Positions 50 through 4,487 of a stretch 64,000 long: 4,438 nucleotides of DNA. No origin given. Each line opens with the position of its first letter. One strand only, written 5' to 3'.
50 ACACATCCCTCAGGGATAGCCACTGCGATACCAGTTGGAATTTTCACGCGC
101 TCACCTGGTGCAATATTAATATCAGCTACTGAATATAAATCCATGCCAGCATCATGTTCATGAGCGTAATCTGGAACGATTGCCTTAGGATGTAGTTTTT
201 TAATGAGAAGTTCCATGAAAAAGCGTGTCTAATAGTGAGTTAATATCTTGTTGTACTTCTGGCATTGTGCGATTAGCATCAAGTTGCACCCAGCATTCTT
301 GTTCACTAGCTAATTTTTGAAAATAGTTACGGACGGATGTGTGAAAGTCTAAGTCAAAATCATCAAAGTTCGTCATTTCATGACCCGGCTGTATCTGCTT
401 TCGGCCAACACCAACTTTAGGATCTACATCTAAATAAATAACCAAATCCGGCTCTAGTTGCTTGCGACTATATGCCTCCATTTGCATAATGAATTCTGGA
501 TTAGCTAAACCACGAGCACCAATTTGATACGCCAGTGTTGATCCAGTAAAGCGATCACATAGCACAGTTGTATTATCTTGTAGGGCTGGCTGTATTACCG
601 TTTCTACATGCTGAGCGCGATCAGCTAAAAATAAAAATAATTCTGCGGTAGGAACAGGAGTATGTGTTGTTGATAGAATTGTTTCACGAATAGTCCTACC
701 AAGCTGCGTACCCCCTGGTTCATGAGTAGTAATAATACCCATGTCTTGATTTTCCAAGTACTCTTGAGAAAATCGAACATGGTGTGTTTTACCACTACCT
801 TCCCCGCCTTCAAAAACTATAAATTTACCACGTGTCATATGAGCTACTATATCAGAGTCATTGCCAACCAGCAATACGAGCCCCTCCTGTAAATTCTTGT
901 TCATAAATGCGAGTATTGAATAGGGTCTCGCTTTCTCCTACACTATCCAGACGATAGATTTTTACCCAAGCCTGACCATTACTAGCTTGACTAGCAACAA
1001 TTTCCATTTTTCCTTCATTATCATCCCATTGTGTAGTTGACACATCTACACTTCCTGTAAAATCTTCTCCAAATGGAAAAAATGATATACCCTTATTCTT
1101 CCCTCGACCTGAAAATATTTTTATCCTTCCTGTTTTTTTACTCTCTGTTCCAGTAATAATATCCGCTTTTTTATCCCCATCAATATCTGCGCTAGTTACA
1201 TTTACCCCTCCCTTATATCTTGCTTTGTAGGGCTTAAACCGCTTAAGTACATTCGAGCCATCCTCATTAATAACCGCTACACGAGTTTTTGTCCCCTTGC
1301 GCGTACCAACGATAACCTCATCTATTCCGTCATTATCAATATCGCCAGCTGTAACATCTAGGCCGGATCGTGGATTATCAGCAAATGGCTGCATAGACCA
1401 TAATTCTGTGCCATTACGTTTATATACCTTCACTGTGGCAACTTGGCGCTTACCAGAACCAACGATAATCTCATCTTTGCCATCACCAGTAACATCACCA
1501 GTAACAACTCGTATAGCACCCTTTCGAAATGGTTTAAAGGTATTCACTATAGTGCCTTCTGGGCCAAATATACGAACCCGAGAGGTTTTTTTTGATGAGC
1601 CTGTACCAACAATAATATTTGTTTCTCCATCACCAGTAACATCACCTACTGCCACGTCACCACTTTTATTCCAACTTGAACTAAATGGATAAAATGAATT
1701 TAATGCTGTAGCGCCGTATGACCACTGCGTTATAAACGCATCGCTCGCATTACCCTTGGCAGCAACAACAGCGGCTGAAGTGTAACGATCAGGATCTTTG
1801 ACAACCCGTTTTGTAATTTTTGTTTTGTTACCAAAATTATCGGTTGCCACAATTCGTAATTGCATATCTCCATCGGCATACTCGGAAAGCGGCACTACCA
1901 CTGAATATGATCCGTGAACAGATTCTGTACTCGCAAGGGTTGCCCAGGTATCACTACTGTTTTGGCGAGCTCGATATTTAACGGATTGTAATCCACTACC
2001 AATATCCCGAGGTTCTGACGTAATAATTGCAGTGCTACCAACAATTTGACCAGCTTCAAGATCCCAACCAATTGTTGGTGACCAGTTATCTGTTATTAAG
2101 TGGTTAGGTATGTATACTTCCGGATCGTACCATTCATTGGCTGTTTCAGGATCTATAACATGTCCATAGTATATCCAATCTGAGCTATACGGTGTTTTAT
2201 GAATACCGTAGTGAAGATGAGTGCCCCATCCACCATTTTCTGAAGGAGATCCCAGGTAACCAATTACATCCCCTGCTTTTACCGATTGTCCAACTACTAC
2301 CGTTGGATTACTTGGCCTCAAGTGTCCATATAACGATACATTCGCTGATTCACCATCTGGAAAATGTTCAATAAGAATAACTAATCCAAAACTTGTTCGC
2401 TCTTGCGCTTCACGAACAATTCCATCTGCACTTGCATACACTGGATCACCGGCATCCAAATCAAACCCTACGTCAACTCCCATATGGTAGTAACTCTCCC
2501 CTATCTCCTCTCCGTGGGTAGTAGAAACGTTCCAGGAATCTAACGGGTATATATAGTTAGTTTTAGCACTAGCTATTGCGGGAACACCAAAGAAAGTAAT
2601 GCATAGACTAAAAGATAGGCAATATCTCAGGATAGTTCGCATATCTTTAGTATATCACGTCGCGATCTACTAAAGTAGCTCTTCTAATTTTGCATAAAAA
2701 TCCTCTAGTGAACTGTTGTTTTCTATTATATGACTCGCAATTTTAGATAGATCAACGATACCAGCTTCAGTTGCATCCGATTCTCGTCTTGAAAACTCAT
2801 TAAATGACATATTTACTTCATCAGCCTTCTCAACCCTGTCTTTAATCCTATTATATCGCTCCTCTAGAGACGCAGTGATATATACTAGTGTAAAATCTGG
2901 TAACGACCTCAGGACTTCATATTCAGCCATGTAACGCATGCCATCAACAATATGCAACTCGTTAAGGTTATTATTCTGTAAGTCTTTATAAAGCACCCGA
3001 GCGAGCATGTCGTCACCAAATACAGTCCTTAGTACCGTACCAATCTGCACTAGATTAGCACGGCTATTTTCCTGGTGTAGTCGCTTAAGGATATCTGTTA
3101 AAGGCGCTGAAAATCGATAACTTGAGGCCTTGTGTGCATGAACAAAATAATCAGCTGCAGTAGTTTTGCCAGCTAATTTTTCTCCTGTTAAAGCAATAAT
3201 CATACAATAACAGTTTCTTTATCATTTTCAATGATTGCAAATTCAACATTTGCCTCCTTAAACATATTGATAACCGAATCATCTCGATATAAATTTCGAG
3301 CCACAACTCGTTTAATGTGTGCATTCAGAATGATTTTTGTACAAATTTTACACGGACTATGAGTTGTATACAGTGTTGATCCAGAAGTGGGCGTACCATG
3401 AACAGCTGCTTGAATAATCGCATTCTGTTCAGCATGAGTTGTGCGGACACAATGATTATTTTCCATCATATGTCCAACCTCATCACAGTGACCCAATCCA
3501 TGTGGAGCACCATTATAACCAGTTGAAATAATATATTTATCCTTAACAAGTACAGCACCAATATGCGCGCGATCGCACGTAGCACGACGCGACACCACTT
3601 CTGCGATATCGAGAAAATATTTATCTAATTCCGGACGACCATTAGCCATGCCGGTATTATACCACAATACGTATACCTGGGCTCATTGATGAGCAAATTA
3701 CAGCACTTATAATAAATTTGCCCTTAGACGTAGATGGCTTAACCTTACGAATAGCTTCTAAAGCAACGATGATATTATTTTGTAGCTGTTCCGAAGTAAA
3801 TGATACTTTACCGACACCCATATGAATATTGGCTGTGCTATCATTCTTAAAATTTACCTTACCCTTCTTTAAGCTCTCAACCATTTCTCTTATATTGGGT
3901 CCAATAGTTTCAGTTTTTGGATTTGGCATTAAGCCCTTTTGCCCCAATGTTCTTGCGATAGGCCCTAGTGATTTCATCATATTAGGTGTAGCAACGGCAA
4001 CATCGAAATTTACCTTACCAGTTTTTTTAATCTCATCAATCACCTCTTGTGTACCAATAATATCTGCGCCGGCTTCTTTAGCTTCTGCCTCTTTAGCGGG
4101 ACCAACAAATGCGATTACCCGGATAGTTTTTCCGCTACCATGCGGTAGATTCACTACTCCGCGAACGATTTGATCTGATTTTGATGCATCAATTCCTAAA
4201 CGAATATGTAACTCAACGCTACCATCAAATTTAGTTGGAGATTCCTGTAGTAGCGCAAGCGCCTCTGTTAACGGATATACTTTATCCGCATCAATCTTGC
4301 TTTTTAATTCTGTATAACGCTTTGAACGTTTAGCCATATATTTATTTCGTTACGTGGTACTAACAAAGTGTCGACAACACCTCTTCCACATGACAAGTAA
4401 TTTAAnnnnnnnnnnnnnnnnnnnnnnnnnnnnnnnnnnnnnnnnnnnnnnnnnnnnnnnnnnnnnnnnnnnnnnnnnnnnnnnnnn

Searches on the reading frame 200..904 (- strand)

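Call 25: search_protein_families(library=pfam, proteins=[window:200-904:-], max_evalue=0.001)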
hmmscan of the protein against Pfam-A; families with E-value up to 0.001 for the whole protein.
window:200-904:- (234 aa): 2 families
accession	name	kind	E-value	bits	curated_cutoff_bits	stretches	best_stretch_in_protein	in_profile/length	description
PF02223.23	Thymidylate_kin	-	1.9e-42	145.5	27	1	31-221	1-185/185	Thymidylate kinase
PF13521.12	AAA_28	-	4.6e-05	24.1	27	1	29-164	2-122/164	AAA domain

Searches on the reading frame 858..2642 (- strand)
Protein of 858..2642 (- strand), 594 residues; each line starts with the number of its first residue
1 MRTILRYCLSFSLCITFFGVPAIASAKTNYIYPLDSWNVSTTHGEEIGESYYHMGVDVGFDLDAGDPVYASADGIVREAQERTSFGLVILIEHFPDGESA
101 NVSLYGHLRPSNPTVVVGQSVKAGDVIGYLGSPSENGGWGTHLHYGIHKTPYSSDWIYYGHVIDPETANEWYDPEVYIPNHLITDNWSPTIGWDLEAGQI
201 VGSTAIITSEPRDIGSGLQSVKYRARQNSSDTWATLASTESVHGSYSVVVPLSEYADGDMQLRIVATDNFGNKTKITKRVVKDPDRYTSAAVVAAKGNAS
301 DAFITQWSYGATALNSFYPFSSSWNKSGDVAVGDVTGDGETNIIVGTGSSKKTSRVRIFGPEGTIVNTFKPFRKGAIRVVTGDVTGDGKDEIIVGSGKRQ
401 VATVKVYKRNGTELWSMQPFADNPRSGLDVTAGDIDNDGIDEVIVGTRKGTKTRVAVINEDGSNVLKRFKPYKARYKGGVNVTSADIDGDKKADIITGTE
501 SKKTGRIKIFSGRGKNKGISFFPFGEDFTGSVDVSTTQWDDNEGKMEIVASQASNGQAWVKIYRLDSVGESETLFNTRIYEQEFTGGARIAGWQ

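Call 25: search_protein_families(library=pfam, proteins=[window:858-2642:-], max_evalue=0.001)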
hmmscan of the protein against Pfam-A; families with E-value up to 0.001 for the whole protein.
window:858-2642:- (594 aa): 6 families
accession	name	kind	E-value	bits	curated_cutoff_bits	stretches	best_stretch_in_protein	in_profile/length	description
PF01551.29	Peptidase_M23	-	8e-18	64.9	28.7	1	52-150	2-90/96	Peptidase family M23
PF01839.29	FG-GAP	-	5.2e-17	61.8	22.1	0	379-396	5-22/37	FG-GAP repeat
PF13517.12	FG-GAP_3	-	6.7e-14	52.7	26.9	1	383-445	1-61/61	FG-GAP-like repeat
PF25292.1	Beta-prop_CGLA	-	8.6e-08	32.4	26.8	0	380-419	35-71/316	Lambda-carrageenase beta-propeller domain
PF14783.12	BBS2_Mid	-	3.5e-05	24.3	27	0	403-451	61-104/108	Ciliary BBSome complex subunit 2, middle region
PF14779.12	BBS1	-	0.0004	20.4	27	0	380-426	20-66/254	Ciliary BBSome complex subunit 1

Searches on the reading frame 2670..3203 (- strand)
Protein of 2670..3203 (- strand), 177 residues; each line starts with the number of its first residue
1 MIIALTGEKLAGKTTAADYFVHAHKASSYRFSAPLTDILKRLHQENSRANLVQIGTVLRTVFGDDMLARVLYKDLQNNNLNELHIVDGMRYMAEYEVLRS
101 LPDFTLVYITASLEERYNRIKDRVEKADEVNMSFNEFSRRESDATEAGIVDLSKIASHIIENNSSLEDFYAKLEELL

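Call 25: search_protein_families(library=pfam, proteins=[window:2670-3203:-], max_evalue=0.001)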
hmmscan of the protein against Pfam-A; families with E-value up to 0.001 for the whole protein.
window:2670-3203:- (177 aa): 2 families
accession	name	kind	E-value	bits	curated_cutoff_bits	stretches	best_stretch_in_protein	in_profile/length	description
PF21448.3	DNMK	-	7.1e-09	36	27.1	1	2-48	2-48/232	Deoxynucleotide monophosphate kinase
PF13238.12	AAA_18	-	2.7e-06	28.3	29.4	1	3-130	1-118/128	AAA domain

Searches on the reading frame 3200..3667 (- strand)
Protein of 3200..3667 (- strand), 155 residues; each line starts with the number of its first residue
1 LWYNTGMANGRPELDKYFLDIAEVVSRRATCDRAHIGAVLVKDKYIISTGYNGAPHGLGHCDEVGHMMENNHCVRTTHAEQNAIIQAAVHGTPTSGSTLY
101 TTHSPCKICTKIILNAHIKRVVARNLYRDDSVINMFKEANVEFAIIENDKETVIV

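Call 25: search_protein_families(library=pfam, proteins=[window:3200-3667:-], max_evalue=0.001)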
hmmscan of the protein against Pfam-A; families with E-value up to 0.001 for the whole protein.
window:3200-3667:- (155 aa): 3 families
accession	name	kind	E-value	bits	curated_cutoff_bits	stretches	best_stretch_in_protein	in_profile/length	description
PF00383.29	dCMP_cyt_deam_1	-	2e-24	85.8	25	1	13-123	2-100/102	Cytidine and deoxycytidylate deaminase zinc-binding region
PF14437.12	MafB19-deam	-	7.2e-19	68.5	27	1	15-135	4-115/142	MafB19-like deaminase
PF14439.12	Bd3614-deam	-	0.00055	20.3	38.5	1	71-127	29-88/113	Bd3614-like deaminase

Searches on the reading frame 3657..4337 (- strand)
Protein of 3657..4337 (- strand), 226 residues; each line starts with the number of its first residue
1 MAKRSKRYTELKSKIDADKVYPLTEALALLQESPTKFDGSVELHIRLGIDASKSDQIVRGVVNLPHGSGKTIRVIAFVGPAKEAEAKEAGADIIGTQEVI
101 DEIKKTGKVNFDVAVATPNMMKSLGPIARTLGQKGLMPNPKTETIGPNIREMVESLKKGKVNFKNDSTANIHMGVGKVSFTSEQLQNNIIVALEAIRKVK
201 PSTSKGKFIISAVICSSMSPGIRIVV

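Call 25: search_protein_families(library=pfam, proteins=[window:3657-4337:-], max_evalue=0.001)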
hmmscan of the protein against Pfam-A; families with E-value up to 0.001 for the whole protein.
window:3657-4337:- (226 aa): 1 family
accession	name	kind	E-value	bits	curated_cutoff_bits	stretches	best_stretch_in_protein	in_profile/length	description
PF00687.26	Ribosomal_L1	-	5.6e-54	183.2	32.2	1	29-220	1-198/198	Ribosomal protein L1p/L10e family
